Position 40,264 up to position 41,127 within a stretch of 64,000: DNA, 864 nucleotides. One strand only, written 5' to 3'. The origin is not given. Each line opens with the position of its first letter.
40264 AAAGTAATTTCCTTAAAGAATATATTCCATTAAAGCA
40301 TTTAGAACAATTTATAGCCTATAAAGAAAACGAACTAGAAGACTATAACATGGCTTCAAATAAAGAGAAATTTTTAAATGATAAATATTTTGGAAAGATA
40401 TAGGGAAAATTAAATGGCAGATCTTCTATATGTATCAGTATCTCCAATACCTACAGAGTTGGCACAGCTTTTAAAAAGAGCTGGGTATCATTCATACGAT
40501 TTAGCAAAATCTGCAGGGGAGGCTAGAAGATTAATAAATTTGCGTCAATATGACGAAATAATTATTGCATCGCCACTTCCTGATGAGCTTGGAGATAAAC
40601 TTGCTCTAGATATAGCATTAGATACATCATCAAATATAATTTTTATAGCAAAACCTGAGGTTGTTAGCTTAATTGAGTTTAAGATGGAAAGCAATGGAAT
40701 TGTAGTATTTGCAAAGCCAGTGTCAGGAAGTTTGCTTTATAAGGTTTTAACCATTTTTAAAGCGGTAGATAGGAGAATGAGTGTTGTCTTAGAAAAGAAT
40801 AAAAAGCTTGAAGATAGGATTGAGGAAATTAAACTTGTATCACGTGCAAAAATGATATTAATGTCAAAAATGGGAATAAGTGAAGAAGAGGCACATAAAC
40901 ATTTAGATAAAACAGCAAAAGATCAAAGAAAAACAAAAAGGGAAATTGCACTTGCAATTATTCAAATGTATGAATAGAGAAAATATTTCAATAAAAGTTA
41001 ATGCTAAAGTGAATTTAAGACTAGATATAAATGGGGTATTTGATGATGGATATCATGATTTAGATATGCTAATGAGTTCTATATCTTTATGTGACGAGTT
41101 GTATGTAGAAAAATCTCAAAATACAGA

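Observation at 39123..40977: Catalytically degenerate glutamine-synthetase paralog coupled to a pseudo-receiver ANTAR antiterminator: candidate nitrogen sensor/antiterminator pair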

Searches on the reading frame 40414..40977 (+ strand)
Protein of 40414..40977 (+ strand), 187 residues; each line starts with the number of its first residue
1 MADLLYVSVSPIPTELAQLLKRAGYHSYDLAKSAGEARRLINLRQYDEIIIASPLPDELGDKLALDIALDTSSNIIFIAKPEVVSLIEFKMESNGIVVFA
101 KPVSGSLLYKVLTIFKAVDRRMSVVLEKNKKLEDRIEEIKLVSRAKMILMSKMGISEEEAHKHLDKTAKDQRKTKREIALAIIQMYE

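Call 3: search_protein_families(library=pfam, proteins=[window:40414-40977:+], max_evalue=0.01)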
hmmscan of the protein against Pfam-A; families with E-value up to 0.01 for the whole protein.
window:40414-40977:+ (187 aa): 2 families
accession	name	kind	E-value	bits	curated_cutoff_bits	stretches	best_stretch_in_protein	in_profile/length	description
PF03861.19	ANTAR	-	7.8e-15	54.8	27.3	1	131-183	2-54/54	ANTAR domain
PF10655.14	DUF2482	-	0.007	17.4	25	0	124-166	14-56/97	Hypothetical protein of unknown function (DUF2482)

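Call 4: search_protein_families(library=ncbifam, proteins=[window:40414-40977:+], max_evalue=0.01)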
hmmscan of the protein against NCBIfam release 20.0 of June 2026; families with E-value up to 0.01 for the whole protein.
window:40414-40977:+ (187 aa): 1 family
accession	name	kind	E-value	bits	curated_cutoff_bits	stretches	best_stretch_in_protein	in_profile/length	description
NF009222.0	PRK12570.1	subfamily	0.002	17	255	1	129-172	229-272/307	N-acetylmuramic acid 6-phosphate etherase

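Call 6: search_solved_structures(query=window:40414-40977:+, show_alignments=4, max_evalue=1)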
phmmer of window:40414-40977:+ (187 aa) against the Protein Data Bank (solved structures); distinct sequences matched with E-value up to 1: 6.
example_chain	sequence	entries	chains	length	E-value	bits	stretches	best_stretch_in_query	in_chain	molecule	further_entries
1s8n_A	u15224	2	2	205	7.6e-13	51.9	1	12-184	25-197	putative antiterminator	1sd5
1qo0_D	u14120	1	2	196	2.3e-09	40.6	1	57-179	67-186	AMIR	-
6wsh_A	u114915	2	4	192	5.8e-07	32.8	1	14-183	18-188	Response regulator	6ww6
4akk_A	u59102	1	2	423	0.00012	25.3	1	130-183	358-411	NITRATE REGULATORY PROTEIN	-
3npi_A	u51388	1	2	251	0.15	15.2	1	5-69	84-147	TetR family regulatory protein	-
3grc_A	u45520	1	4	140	0.22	14.7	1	16-120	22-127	Sensor protein, Kinase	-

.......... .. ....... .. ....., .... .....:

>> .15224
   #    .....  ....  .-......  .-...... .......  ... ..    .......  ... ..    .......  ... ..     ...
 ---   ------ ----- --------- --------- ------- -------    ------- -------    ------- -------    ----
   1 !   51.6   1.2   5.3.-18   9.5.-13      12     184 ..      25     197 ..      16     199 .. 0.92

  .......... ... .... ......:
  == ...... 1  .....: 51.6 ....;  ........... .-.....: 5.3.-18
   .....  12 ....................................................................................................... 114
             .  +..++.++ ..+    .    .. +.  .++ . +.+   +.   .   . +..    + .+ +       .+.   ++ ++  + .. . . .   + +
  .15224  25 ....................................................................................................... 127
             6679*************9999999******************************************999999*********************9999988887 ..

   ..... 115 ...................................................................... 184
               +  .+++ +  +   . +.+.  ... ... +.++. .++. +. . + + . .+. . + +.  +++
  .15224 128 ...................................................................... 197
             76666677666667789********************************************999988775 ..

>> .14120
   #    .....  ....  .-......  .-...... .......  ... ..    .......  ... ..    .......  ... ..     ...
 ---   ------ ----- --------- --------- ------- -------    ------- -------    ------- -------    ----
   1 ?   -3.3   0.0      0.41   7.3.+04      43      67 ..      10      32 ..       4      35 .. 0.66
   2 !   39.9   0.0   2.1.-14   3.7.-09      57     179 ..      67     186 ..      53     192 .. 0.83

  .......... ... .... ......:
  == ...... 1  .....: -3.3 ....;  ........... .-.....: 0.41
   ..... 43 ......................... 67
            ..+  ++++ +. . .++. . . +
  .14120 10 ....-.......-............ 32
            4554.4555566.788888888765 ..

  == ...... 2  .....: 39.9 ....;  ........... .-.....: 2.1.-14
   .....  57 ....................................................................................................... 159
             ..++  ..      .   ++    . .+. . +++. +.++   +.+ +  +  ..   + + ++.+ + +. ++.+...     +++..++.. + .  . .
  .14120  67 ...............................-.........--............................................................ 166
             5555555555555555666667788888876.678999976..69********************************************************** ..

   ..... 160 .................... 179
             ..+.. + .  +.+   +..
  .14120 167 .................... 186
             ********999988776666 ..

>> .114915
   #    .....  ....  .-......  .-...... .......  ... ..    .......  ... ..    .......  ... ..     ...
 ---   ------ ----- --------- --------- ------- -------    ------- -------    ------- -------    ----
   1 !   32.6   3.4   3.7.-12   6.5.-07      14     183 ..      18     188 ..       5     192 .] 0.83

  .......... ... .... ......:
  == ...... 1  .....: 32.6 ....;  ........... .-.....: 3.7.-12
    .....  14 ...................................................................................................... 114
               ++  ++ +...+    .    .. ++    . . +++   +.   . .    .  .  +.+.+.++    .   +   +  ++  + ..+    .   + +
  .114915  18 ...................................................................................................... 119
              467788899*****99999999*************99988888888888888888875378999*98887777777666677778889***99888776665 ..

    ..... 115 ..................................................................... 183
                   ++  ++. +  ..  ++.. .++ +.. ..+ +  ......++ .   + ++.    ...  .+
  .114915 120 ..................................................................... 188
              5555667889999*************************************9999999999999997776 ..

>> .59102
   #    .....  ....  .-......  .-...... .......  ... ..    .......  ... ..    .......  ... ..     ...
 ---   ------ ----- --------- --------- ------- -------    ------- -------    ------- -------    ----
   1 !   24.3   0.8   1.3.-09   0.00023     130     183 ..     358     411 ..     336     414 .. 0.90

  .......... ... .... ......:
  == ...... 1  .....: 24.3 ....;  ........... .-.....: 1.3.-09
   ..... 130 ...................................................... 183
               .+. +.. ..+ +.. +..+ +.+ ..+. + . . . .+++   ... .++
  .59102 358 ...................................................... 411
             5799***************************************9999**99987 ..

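Call 54: find_homologous_proteins(query=window:40414-40974:+, max_evalue=0.00001)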
Query window:40414-40974:+ (187 aa): 5 proteins with E <= 0.00001 among 299 candidates.
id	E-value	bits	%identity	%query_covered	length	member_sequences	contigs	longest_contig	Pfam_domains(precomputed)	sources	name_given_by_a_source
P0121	1.8e-109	381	100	100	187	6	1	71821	PF03861.20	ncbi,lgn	-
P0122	2.1e-25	107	36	97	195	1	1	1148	PF03861.20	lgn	-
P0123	3.1e-25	107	36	97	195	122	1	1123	PF03861.20,PF00072.31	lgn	-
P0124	3.7e-23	100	36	88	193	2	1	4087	PF03861.20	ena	-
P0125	6.7e-7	47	43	32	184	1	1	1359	PF03861.20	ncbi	-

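Call 67: find_homologous_proteins(query=A2, max_evalue=1e-8)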
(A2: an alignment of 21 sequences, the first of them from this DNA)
Query A2 (21 sequences) (187 aa, profile of the alignment): 1450 proteins with E <= 1e-8 among 8000 candidates; the best 120 are listed.
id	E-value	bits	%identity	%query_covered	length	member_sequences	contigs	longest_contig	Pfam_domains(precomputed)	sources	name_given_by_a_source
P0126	1.6e-82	294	38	92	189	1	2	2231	PF03861.20,PF00072.31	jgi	jgi:AmiR/NasT family two-component response regulator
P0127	2.6e-82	293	38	100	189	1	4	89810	PF03861.20,PF00072.31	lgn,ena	-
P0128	7.3e-82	291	39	98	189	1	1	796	PF03861.20,PF00072.31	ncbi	-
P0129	1.6e-81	290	35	92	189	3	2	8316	PF03861.20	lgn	-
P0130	1.8e-81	290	41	100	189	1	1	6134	PF03861.20,PF00072.31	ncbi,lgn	-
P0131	4.6e-81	289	36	100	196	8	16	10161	PF03861.20,PF00072.31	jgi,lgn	-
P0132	6.1e-81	288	39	100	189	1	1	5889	PF03861.20,PF00072.31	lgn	-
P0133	6.3e-81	288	37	100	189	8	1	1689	PF03861.20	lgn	-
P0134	6.5e-81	288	36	100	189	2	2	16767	PF03861.20,PF00072.31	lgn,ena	-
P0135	8.6e-81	288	38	100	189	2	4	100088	PF03861.20,PF00072.31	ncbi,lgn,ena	-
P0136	2.7e-80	286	37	100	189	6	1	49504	PF03861.20,PF00072.31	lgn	-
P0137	3.3e-80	286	40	92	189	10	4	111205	PF03861.20,PF00072.31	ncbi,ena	-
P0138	5.7e-80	285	36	92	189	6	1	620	PF03861.20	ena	-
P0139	6.0e-80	285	42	92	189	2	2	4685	PF03861.20,PF00072.31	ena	-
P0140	8.0e-80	285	37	100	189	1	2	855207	PF03861.20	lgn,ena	-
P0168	3.1e-78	280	37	92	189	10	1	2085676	PF03861.20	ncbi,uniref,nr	ncbi:ANTAR domain-containing response regulator [Marasmitruncus massiliensis]|uniref:ANTAR domain-co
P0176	8.5e-78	278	34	92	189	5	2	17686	PF03861.20,PF00072.31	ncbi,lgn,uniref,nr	ncbi:ANTAR domain-containing response regulator [Desulfitobacterium sp.]|uniref:ANTAR domain-contain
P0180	1.3e-77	277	38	92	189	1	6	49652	PF03861.20,PF00072.31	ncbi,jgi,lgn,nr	ncbi:MAG: ANTAR domain-containing protein [Treponema sp.]|jgi:response regulator NasT|nr:ANTAR domai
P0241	5.1e-76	272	37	100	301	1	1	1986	PF03951.25,PF03861.20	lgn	-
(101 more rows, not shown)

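Call 69: find_encoding_contigs(protein=P0241, flank=3000, max_places=3)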
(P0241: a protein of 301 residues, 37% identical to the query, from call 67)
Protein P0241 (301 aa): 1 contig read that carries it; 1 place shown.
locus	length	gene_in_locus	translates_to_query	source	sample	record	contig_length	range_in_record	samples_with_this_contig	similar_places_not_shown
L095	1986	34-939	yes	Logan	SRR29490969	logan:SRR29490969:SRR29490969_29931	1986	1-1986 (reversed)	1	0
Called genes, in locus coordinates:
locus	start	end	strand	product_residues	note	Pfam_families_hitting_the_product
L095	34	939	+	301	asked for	PF03951:Gln-synt_N (faint), PF03861:ANTAR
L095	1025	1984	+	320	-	?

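Call 70: find_encoding_contigs(protein=P0176, flank=5000, max_places=1)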
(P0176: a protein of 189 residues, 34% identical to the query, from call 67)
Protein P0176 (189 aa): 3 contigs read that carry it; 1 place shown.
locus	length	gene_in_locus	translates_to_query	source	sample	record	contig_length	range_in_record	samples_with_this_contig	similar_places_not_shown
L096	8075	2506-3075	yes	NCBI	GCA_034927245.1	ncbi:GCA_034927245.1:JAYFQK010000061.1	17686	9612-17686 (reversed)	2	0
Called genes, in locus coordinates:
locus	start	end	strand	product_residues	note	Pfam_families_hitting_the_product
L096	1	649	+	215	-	?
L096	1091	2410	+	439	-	PF03951:Gln-synt_N, PF00120:Gln-synt_C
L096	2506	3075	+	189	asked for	PF00072:Response_reg (weak), PF03861:ANTAR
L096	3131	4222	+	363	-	PF00988:CPSase_sm_chain, PF00117:GATase, PF07722:Peptidase_C26 (faint)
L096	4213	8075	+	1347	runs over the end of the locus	PF25596:CPSase_L_D1, PF02786:CPSase_L_D2, PF07478:Dala_Dala_lig_C (weak), PF02787:CPSase_L_D3, PF25596:CPSase_L_D1, PF02786:CPSase_L_D2, PF02142:MGS, PF01678:DAP_epimerase, +4 more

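Call 71: find_encoding_contigs(protein=P0180, flank=5000, max_places=1)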
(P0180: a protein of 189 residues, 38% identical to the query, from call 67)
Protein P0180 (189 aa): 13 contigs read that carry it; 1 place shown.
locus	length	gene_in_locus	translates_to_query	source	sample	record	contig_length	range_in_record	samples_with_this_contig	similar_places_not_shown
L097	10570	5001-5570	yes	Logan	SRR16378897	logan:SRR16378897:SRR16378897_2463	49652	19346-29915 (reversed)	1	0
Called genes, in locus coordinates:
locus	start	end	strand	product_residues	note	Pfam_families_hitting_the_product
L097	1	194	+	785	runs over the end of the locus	PF13200:DUF4015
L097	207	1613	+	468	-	PF10396:TrmE_N, PF00350:Dynamin_N (faint), PF12631:MnmE_helical, PF01926:MMR_HSR1, PF02421:FeoB_N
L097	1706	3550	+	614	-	PF13522:GATase_6, PF13537:GATase_7, PF01380:SIS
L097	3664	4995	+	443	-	PF03951:Gln-synt_N, PF00120:Gln-synt_C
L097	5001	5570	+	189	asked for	PF00072:Response_reg (weak), PF03861:ANTAR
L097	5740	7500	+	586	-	PF13522:GATase_6, PF13537:GATase_7, PF12481:DUF3700, PF00733:Asn_synthase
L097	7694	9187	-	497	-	PF00370:FGGY_N, PF02782:FGGY_C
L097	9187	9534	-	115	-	PF07892:DUF1667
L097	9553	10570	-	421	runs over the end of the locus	PF00890:FAD_binding_2 (weak), PF01266:DAO (faint), PF01946:Thi4 (faint), PF03486:HI0933_like (faint), PF07992:Pyr_redox_2, PF12831:FAD_oxidored (weak), PF13450:NAD_binding_8 (faint), PF13738:Pyr_redox_3 (weak)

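Call 72: find_encoding_contigs(protein=P0168, flank=5000, max_places=1)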
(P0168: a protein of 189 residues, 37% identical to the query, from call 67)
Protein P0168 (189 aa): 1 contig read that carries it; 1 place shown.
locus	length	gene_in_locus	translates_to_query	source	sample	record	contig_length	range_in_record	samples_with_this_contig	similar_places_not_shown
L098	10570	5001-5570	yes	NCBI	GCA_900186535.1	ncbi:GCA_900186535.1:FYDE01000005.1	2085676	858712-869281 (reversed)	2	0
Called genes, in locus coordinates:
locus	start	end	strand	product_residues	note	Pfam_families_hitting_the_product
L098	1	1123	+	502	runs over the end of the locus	PF13237:Fer4_10 (faint), PF12838:Fer4_7 (weak), PF13187:Fer4_9 (weak), PF01645:Glu_synthase, PF00478:IMPDH (faint), PF01070:FMN_dh (faint), PF04898:Glu_syn_central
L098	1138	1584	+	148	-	PF12797:Fer4_2 (faint), PF14697:Fer4_21 (faint), PF13187:Fer4_9 (faint), PF13247:Fer4_11, PF12838:Fer4_7 (weak), PF00037:Fer4 (weak), PF12837:Fer4_6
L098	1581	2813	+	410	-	PF07992:Pyr_redox_2, PF00070:Pyr_redox, PF18267:Rubredoxin_C (weak)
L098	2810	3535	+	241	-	PF01493:GXGXG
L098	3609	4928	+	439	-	PF03951:Gln-synt_N, PF00120:Gln-synt_C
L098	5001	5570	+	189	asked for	PF03861:ANTAR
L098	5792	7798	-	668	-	PF01926:MMR_HSR1, PF02421:FeoB_N, PF00009:GTP_EFTU (weak), PF17910:FeoB_Cyto, PF07670:Gate, PF07664:FeoB_C, PF07670:Gate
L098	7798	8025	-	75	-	PF04023:FeoA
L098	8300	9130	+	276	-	PF02645:DegV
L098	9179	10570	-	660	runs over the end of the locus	PF06874:FBPase_2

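Call 78: predict_structure(alignment_id=A3)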
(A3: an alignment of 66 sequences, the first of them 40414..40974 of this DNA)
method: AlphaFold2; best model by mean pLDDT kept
length: 187 residues; sequences in the alignment: 66
mean_pLDDT: 94.0   pTM: 0.73
mean pLDDT of the five models: 94.0, 93.6, 92.8, 92.7, 91.8
residues with pLDDT >= 90: 176; 70-90: 10; 50-70: 1; < 50: 0
segments of 3 or more residues with pLDDT < 50: none
pLDDT, mean of each block of 10 residues (from residue 1): 90 92 92 97 94 95 94 94 91 94 93 92 93 96 97 96 96 96 93
secondary structure, 60 per line:
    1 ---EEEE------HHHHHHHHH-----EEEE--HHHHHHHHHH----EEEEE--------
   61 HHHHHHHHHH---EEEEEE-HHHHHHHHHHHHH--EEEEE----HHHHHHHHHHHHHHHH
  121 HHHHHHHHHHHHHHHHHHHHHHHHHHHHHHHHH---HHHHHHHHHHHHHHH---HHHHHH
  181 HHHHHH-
elements in order: E4-7 H14-22 E28-31 H34-43 E48-52 H61-70 E74-79 H81-93 E96-100 H105-153 H157-171 H175-186

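Call 80: fold_search(model_id=the predicted structure, library=pdb)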
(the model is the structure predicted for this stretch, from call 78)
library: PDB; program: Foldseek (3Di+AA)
matches with E <= 10: 1289; with E <= 0.001: 216
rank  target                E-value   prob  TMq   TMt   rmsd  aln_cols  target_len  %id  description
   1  6wsh_A                8.7e-11  1.00  0.59  0.58   5.7       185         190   25  Crystal structure of EutV from Enterococcus faecalis (released 2021-05-05)
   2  6ww6_B                9.9e-11  1.00  0.73  0.71   3.8       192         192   24  Crystal structure of EutV bound to RNA (released 2021-11-24)
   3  1sd5                  8.1e-10  1.00  0.55  0.55  15.7       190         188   26  Crystal structure of Rv1626 (released 2004-09-21)
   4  1s8n                  1.3e-09  1.00  0.55  0.54  15.7       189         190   26  Crystal structure of Rv1626 from Mycobacterium tuberculosis (released 2004-09-21)
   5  1qo0_E                3.0e-07  1.00  0.50  0.49   6.6       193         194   20  Amide receptor of the amidase operon of Pseudomonas aeruginosa (AmiC) complexed with the negative regulator AmiR. (released 1999-12-23)
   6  2qzj_A                8.4e-07  1.00  0.53  0.78   2.8       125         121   26  Crystal structure of a two-component response regulator from Clostridium difficile (released 2007-09-04)
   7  1qo0_D                2.1e-06  1.00  0.58  0.57   5.0       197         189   21  Amide receptor of the amidase operon of Pseudomonas aeruginosa (AmiC) complexed with the negative regulator AmiR. (released 1999-12-23)
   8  4qyw                  3.0e-06  1.00  0.53  0.79   2.5       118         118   18  Structure of phosphono-CheY from T.maritima (released 2015-08-19)
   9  3grc_B                3.6e-06  1.00  0.50  0.72   2.8       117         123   22  Crystal structure of a sensor protein from Polaromonas sp. JS666 (released 2009-04-14)
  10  3hv2_A                9.5e-06  1.00  0.53  0.70   3.0       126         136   24  Crystal structure of signal receiver domain OF HD domain-containing protein FROM Pseudomonas fluorescens Pf-5 (released 2009-06-23)
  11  1yio                  1.2e-05  1.00  0.58  0.55   7.5       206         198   14  Crystallographic structure of response regulator StyR from Pseudomonas fluorescens (released 2005-09-27)
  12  6oap_A                1.3e-05  1.00  0.50  0.33   5.7       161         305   19  Crystal structure of a dual sensor histidine kinase in the green-light absorbing Pg state (released 2019-09-18)
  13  6oaq_B                1.5e-05  1.00  0.49  0.34   5.2       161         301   17  Crystal structure of a dual sensor histidine kinase in BeF3- bound state (released 2019-09-18)
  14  6c40_B                1.6e-05  1.00  0.53  0.79   2.6       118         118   18  CheY41PyTyrD54K from Thermotoga maritima (released 2018-10-17)
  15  6oap_B                2.2e-05  1.00  0.50  0.34   5.2       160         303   16  Crystal structure of a dual sensor histidine kinase in the green-light absorbing Pg state (released 2019-09-18)
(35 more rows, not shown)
